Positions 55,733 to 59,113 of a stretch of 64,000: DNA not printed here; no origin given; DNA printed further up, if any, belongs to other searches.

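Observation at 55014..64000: ECF sigma - WD40 Ser/Thr kinase - giant FG-GAP/CSLREA/beta-helix protein as one co-directional module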

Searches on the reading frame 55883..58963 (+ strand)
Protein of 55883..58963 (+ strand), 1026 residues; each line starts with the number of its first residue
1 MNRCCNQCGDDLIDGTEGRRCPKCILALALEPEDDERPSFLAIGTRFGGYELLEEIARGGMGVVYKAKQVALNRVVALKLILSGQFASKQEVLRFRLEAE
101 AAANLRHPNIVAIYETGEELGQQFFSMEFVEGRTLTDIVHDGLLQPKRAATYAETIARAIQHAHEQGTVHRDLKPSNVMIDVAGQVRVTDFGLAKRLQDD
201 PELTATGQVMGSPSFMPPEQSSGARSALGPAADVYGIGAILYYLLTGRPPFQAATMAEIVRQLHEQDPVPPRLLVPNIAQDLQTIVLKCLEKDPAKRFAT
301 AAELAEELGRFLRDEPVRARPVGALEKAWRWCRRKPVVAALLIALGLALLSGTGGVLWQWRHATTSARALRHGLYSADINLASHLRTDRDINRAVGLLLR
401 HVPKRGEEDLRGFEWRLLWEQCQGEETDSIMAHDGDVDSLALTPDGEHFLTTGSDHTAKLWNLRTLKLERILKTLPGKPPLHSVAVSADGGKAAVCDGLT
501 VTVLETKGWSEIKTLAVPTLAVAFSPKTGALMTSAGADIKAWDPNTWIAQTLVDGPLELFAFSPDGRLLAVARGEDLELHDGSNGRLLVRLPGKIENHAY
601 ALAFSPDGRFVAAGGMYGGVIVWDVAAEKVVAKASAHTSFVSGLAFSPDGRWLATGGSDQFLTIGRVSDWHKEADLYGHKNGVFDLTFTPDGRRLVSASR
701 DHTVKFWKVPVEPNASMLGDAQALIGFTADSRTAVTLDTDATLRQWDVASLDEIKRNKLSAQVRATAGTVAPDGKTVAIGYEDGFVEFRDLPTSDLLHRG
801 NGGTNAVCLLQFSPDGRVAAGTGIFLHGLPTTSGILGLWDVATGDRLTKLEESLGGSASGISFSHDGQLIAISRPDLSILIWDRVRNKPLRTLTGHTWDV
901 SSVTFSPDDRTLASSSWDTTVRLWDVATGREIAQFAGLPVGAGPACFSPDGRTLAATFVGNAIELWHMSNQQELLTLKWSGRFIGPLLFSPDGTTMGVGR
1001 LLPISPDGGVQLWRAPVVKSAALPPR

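Call 6: search_protein_families(library=pfam, proteins=[window:55883-58963:+], max_evalue=0.01)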
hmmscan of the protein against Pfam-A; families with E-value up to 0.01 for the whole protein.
window:55883-58963:+ (1026 aa): 50 families (the best 25 are shown)
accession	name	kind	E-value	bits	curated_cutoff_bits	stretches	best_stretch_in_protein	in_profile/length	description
PF25174.1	Beta-prop_THOC3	-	4.2e-74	249.4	305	5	637-884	1-242/272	THOC3 beta-propeller domain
PF24814.1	WD40_Prp19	-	1.1e-59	202.3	320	4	653-816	22-189/281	Prp19 WD40 domain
PF25173.1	Beta-prop_WDR3_1st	-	8e-59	198.9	154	4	567-748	1-184/184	WDR3 first beta-propeller domain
PF00400.38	WD40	-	2.9e-53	176.5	27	5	888-925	2-39/39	WD domain, G-beta repeat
PF00069.31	Pkinase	-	1.2e-51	176.1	31.7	1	50-301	1-255/263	Protein kinase domain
PF23414.1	Beta-prop_EML_2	-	2.3e-51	175.2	90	5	594-710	37-154/266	Echinoderm microtubule-associated protein second beta-propeller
PF25175.1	Beta-prop_WDR5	-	2.2e-48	165.5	250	5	635-818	7-193/296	WDR5 beta-propeller domain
PF24817.1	WD40_WDHD1_1st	-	6.5e-48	163.8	109.9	4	860-995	91-236/291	WDHD1 first WD40 domain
PF25168.1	Beta-prop_WDR36-Utp21_2nd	-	9.2e-45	153.8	84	4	835-970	180-313/335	WDR36/Utp21 second beta-propeller domain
PF24807.1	WD40_CDC20-Fz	-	1.3e-38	133.4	200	3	727-996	17-280/292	CDC20/Fizzy WD40 domain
PF25172.1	Beta-prop_WDR3_2nd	-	5.6e-33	114.8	140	4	561-664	6-106/293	WDR3 second beta-propeller domain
PF25391.1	WD40_Gbeta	-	1.9e-32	113.1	150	3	855-976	143-263/340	G protein beta WD-40 repeat protein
PF07714.23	PK_Tyr_Ser-Thr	-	9.4e-32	110.8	23.1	1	52-299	3-250/258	Protein tyrosine and serine/threonine kinase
PF24105.1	Beta-prop_CAF1B_HIR1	-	3.4e-30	105.7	80.5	3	593-664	128-198/383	CAF1B/HIR1 beta-propeller domain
PF23393.2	Beta-prop_WDR90_POC16_2nd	-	5.1e-29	101.8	60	4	596-662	36-102/291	WDR90/POC16, second beta-propeller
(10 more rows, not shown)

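Call 7: search_protein_families(library=ncbifam, proteins=[window:55883-58963:+], max_evalue=0.01)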
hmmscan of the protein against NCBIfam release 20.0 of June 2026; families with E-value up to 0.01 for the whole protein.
window:55883-58963:+ (1026 aa): 24 families
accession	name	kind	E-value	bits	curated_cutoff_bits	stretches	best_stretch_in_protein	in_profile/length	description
NF033483.0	PknB_PASTA_kin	equivalog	7.2e-88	296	450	1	50-322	9-279/563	Stk1 family PASTA domain-containing Ser/Thr kinase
NF052427.1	StpK7MSMEG_1200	equivalog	1.9e-56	191.8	900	1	45-366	4-324/601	serine/threonine protein kinase StpK7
NF047741.1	antiphage_MADS6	equivalog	9.2e-44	149.9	460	2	151-319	303-468/612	methylation-associated defense system protein kinase MAD6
TIGR03903.1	TOMM_kin_cyc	equivalog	9.4e-39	133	705.75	1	75-308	5-244/1267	TOMM system kinase/cyclase fusion protein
NF009651.0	PRK13184.1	equivalog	5.1e-38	130.6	839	1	49-316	3-295/932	serine/threonine-protein kinase PknD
NF053615.1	SerThrKinAfsKStmc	equivalog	1.1e-31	110.3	1300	1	46-310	11-266/809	protein serine/threonine kinase AfsK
NF038150.1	lanthi_synth_IV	equivalog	7.5e-31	107.2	650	1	48-318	189-460/851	class IV lanthionine synthetase LanL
NF033442.0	BREX_PglW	equivalog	2.2e-25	88.7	990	2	89-196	549-662/1391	BREX system serine/threonine kinase PglW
NF038151.1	lanthi_synth_III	equivalog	5.7e-17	61.4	575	1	62-275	234-456/833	class III lanthionine synthetase LanKC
TIGR03724.2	arch_bud32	equivalog_domain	1.6e-08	34.3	125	1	102-199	47-136/193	KEOPS complex kinase/ATPase Bud32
NF011463.0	PRK14879.1-4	equivalog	3.8e-08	33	188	1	56-195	23-161/237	Kae1-associated kinase Bud32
NF043056.1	T4SS_LegK1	equivalog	5.7e-08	31.8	550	1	156-244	197-283/516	Dot/Icm T4SS effector kinase LegK1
NF058632.1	SerThrKinPrkT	equivalog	2.4e-07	30.1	280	1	50-192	23-163/322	serine/threonine protein kinase PrkT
NF011460.0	PRK14879.1-1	equivalog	9e-07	28.3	199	1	124-203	87-166/232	Kae1-associated kinase Bud32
NF007174.0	PRK09605.1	equivalog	1.4e-06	27.1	447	1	94-197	382-476/535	bifunctional N(6)-L-threonylcarbamoyladenine synthase/serine/threonine protein kinase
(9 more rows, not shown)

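Call 9: find_encoding_contigs(protein=window:55883-58963:+, flank=10000, max_places=6)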
Protein window:55883-58963:+ (1026 aa): no gene with exactly this product is on record in the collection.

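Call 92: find_homologous_proteins(query=window:55883-58963:+, max_evalue=1e-100)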
Query window:55883-58963:+ (1026 aa): 5838 proteins with E <= 1e-100 among 8000 candidates; the best 120 are listed.
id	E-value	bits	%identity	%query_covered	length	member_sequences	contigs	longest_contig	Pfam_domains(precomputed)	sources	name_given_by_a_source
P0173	0.0e+0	2349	100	100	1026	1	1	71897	PF25168.2,PF23586.3,PF24105.2,PF24805.2,PF25048.2,PF23342.2,PF24817.2,PF23393.3,PF07714.24,PF23389.2,PF00069.32,PF20426.5,PF25460.2,PF00400.39,PF01636.30,PF23414.2,PF23410.5,PF25174.2,PF24814.2,PF23381.2,PF21029.4,PF25173.2,PF23383.2,PF25171.2,PF12894.14,PF25175.2,PF24796.2,PF07676.19,PF24780.2,PF23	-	-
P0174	0.0e+0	1626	69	100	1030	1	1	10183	PF25168.2,PF23769.2,PF24105.2,PF24805.2,PF25048.2,PF23342.2,PF24817.2,PF23393.3,PF07714.24,PF23389.2,PF00069.32,PF20426.5,PF25460.2,PF00400.39,PF01636.30,PF23414.2,PF23410.5,PF23775.2,PF25174.2,PF24814.2,PF23381.2,PF21029.4,PF25173.2,PF23383.2,PF25171.2,PF12894.14,PF25175.2,PF24796.2,PF07676.19,PF24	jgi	jgi:eukaryotic-like serine/threonine-protein kinase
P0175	0.0e+0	1564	66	100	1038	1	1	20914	PF25168.2,PF23769.2,PF23586.3,PF24105.2,PF24805.2,PF25048.2,PF23342.2,PF24817.2,PF23393.3,PF07714.24,PF23389.2,PF00069.32,PF20426.5,PF25460.2,PF00400.39,PF23414.2,PF23410.5,PF25174.2,PF24814.2,PF23381.2,PF21029.4,PF25173.2,PF23383.2,PF25171.2,PF12894.14,PF25175.2,PF24796.2,PF07676.19,PF24780.2,PF234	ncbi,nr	ncbi:MAG: repeat-containing protein [Verrucomicrobiales bacterium]|nr:repeat-containing protein [Ver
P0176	0.0e+0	1541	65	99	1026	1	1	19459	PF25168.2,PF23769.2,PF23586.3,PF24105.2,PF24805.2,PF25048.2,PF23342.2,PF24817.2,PF23393.3,PF07714.24,PF23389.2,PF00069.32,PF20426.5,PF25460.2,PF00400.39,PF01636.30,PF23414.2,PF25178.1,PF23410.5,PF23775.2,PF25174.2,PF24814.2,PF23381.2,PF21029.4,PF25173.2,PF23383.2,PF25171.2,PF12894.14,PF25175.2,PF247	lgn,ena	-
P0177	0.0e+0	1499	65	99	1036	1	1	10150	PF25168.2,PF23769.2,PF24105.2,PF24805.2,PF25048.2,PF23342.2,PF24817.2,PF23393.3,PF07714.24,PF23389.2,PF00069.32,PF24797.2,PF20426.5,PF25460.2,PF00400.39,PF11715.17,PF23414.2,PF25178.1,PF23775.2,PF25174.2,PF24814.2,PF23381.2,PF21029.4,PF25173.2,PF23383.2,PF25171.2,PF12894.14,PF25175.2,PF24796.2,PF076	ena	-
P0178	0.0e+0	1479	64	99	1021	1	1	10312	PF25168.2,PF23586.3,PF24105.2,PF24805.2,PF25048.2,PF23342.2,PF24817.2,PF02239.23,PF23393.3,PF07714.24,PF23389.2,PF23609.2,PF00069.32,PF20426.5,PF25460.2,PF00400.39,PF01636.30,PF23414.2,PF25178.1,PF23410.5,PF23775.2,PF25174.2,PF24814.2,PF23381.2,PF25173.2,PF23383.2,PF25171.2,PF12894.14,PF25175.2,PF24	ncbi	-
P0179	0.0e+0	1348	59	100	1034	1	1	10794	PF25168.2,PF24105.2,PF24805.2,PF25048.2,PF23342.2,PF24817.2,PF23393.3,PF07714.24,PF23389.2,PF23609.2,PF00069.32,PF15492.13,PF20426.5,PF25460.2,PF00400.39,PF01636.30,PF23414.2,PF25178.1,PF23410.5,PF25174.2,PF24814.2,PF23381.2,PF25173.2,PF23383.2,PF25171.2,PF12894.14,PF25175.2,PF24796.2,PF07676.19,PF2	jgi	-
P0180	0.0e+0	1348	59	99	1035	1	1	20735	PF25168.2,PF24105.2,PF24805.2,PF25048.2,PF23342.2,PF24817.2,PF02239.23,PF23393.3,PF07714.24,PF23389.2,PF23609.2,PF00069.32,PF20426.5,PF25460.2,PF00400.39,PF23414.2,PF25178.1,PF23410.5,PF23775.2,PF25174.2,PF24814.2,PF23381.2,PF25173.2,PF23383.2,PF25171.2,PF12894.14,PF25175.2,PF24796.2,PF07676.19,PF24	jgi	jgi:WD40 repeat protein/tRNA A-37 threonylcarbamoyl transferase component Bud32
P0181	0.0e+0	1204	54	99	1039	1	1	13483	PF23769.2,PF23586.3,PF25048.2,PF23342.2,PF02239.23,PF23393.3,PF23609.2,PF00069.32,PF15492.13,PF20426.5,PF25460.2,PF23749.2,PF25178.1,PF23775.2,PF25173.2,PF23383.2,PF25171.2,PF12894.14,PF21031.3,PF24780.2,PF23761.2,PF25172.2,PF24782.3,PF08662.18,PF25047.1,PF26550.2,PF23756.2,PF23098.2,PF25168.2,PF241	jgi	jgi:eukaryotic-like serine/threonine-protein kinase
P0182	0.0e+0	1156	56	94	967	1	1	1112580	PF25168.2,PF24105.2,PF24805.2,PF25048.2,PF23342.2,PF24817.2,PF23393.3,PF07714.24,PF23389.2,PF23609.2,PF00069.32,PF20426.5,PF25460.2,PF00400.39,PF23414.2,PF23410.5,PF25174.2,PF24814.2,PF23381.2,PF25173.2,PF23383.2,PF25171.2,PF12894.14,PF25175.2,PF24796.2,PF07676.19,PF24780.2,PF23409.2,PF25172.2,PF247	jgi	jgi:serine/threonine protein kinase/WD40 repeat protein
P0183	0.0e+0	1016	49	99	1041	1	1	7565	PF25168.2,PF23586.3,PF24105.2,PF24805.2,PF25048.2,PF23342.2,PF23760.2,PF24817.2,PF23393.3,PF07714.24,PF23609.2,PF00069.32,PF20426.5,PF25460.2,PF00400.39,PF23414.2,PF23410.5,PF23775.2,PF25174.2,PF24814.2,PF23381.2,PF25173.2,PF23383.2,PF25171.2,PF12894.14,PF25175.2,PF24796.2,PF07676.19,PF24780.2,PF234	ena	-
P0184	7.0e-297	1006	48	99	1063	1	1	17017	PF25168.2,PF24105.2,PF24805.2,PF25048.2,PF23342.2,PF24817.2,PF23393.3,PF07714.24,PF23389.2,PF00069.32,PF24797.2,PF20426.5,PF25460.2,PF00400.39,PF11715.17,PF01636.30,PF23414.2,PF23410.5,PF23775.2,PF25174.2,PF24814.2,PF23381.2,PF25173.2,PF23383.2,PF25171.2,PF12894.14,PF25175.2,PF24796.2,PF07676.19,PF2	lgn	-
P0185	5.1e-285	966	48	95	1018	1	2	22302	PF23769.2,PF25048.2,PF23342.2,PF02239.23,PF23393.3,PF23609.2,PF00069.32,PF24797.2,PF15492.13,PF20426.5,PF25460.2,PF11715.17,PF25178.1,PF23775.2,PF25173.2,PF23383.2,PF25171.2,PF12894.14,PF24780.2,PF25172.2,PF24782.3,PF25047.1,PF26550.2,PF23756.2,PF23098.2,PF25168.2,PF24105.2,PF24805.2,PF24017.3,PF135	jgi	jgi:WD40 repeat protein/predicted Ser/Thr protein kinase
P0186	1.2e-282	959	47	99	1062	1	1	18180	PF25168.2,PF24105.2,PF24805.2,PF25048.2,PF23342.2,PF23411.2,PF24817.2,PF23393.3,PF07714.24,PF23389.2,PF23609.2,PF00069.32,PF20426.5,PF25460.2,PF00400.39,PF23749.2,PF23414.2,PF23410.5,PF25174.2,PF24814.2,PF23381.2,PF25173.2,PF23383.2,PF25171.2,PF12894.14,PF25175.2,PF24796.2,PF07676.19,PF24780.2,PF234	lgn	-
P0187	3.4e-280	950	45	98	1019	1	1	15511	PF25168.2,PF24105.2,PF24805.2,PF25048.2,PF23342.2,PF13570.14,PF23760.2,PF24817.2,PF23393.3,PF07714.24,PF23389.2,PF00069.32,PF20426.5,PF25460.2,PF00400.39,PF23414.2,PF23410.5,PF25174.2,PF24814.2,PF23381.2,PF25173.2,PF25171.2,PF12894.14,PF25175.2,PF24796.2,PF24780.2,PF23409.2,PF25172.2,PF24782.3,PF253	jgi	jgi:serine/threonine protein kinase/WD40 repeat protein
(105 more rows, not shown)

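Call 93: find_encoding_contigs(protein=P0175, flank=10000, max_places=1)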
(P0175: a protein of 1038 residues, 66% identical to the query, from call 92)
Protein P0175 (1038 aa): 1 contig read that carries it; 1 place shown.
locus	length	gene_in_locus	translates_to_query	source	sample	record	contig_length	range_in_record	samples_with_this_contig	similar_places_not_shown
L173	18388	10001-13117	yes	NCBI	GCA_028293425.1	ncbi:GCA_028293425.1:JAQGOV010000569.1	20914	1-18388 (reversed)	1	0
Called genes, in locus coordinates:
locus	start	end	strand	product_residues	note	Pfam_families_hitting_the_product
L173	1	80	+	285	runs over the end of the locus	-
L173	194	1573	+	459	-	PF00324:AA_permease, PF13520:AA_permease_2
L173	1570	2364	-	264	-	PF01791:DeoC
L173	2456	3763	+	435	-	PF08757:CotH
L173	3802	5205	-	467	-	PF07394:DUF1501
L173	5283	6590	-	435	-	PF07394:DUF1501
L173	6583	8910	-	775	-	PF07583:PSCyt2 (faint), PF07631:PSD4 (faint)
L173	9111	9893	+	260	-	PF07638:Sigma70_ECF (weak), PF04542:Sigma70_r2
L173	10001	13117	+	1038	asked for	PF00069:Pkinase, PF07714:PK_Tyr_Ser-Thr, PF23381:Beta-prop_IFT122_1st, PF24814:WD40_Prp19, PF25173:Beta-prop_WDR3_1st, PF25174:Beta-prop_THOC3, PF25175:Beta-prop_WDR5, PF25174:Beta-prop_THOC3, +58 more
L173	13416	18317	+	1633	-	PF01839:FG-GAP (faint), PF13517:FG-GAP_3, PF05048:NosD (faint), PF13229:Beta_helix (faint)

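Call 94: find_encoding_contigs(protein=P0180, flank=10000, max_places=1)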
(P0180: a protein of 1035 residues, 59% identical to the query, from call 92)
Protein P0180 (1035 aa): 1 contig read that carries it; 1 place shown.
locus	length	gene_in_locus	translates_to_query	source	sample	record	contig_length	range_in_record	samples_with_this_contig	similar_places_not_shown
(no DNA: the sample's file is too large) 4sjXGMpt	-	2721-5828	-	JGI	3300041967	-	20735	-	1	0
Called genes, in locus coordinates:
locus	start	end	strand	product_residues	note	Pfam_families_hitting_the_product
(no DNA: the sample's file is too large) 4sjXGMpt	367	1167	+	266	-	PF13407:Peripla_BP_4, PF00532:Peripla_BP_1, PF13377:Peripla_BP_3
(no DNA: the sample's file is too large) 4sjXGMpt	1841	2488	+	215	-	-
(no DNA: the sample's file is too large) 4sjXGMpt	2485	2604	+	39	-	-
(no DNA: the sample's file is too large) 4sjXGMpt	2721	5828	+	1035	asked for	PF00069:Pkinase, PF07714:PK_Tyr_Ser-Thr, PF24814:WD40_Prp19, PF25173:Beta-prop_WDR3_1st, PF25174:Beta-prop_THOC3, PF24817:WD40_WDHD1_1st, PF25175:Beta-prop_WDR5, PF24807:WD40_CDC20-Fz, +65 more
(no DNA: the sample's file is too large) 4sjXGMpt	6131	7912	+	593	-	PF24249:DUF7452 (faint)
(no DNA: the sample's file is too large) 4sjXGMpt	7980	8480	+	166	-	-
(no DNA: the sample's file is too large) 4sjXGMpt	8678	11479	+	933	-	PF02494:HYR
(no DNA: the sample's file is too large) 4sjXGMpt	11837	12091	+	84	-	-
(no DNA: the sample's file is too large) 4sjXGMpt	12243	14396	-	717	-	PF00251:Glyco_hydro_32N, PF08244:Glyco_hydro_32C (weak)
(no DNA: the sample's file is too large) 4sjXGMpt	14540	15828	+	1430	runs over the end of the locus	PF22352:K319L-like_PKD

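Call 95: find_encoding_contigs(protein=P0182, flank=10000, max_places=1)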
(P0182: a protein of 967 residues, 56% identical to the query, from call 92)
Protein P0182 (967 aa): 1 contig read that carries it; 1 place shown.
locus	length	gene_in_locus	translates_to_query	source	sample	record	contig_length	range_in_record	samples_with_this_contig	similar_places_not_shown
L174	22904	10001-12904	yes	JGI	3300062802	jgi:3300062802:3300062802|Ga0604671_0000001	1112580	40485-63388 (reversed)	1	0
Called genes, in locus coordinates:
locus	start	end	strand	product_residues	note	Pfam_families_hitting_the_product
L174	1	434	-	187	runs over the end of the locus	PF08207:EFP_N, PF01132:EFP, PF09285:Elong-fact-P_C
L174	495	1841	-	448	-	PF00884:Sulfatase, PF01663:Phosphodiest, PF16347:SGSH_C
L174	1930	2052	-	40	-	-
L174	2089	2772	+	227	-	-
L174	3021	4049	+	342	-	PF01261:AP_endonuc_2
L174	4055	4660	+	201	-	PF00702:Hydrolase, PF12710:HAD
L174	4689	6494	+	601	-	PF07676:PD40 (faint), PF26549:Tricorn_N (faint), PF26550:Tricorn_2nd (faint)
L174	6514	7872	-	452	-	PF01408:GFO_IDH_MocA, PF19051:GFO_IDH_MocA_C2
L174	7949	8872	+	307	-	PF00857:Isochorismatase (faint)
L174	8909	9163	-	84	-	-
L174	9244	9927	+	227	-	PF07638:Sigma70_ECF (weak), PF04542:Sigma70_r2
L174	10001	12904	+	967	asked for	PF00069:Pkinase, PF07714:PK_Tyr_Ser-Thr, PF23381:Beta-prop_IFT122_1st, PF24796:WDR55, PF24807:WD40_CDC20-Fz, PF24814:WD40_Prp19, PF24817:WD40_WDHD1_1st, PF25173:Beta-prop_WDR3_1st, +52 more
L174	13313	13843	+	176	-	-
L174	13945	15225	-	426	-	PF07394:DUF1501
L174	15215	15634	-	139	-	-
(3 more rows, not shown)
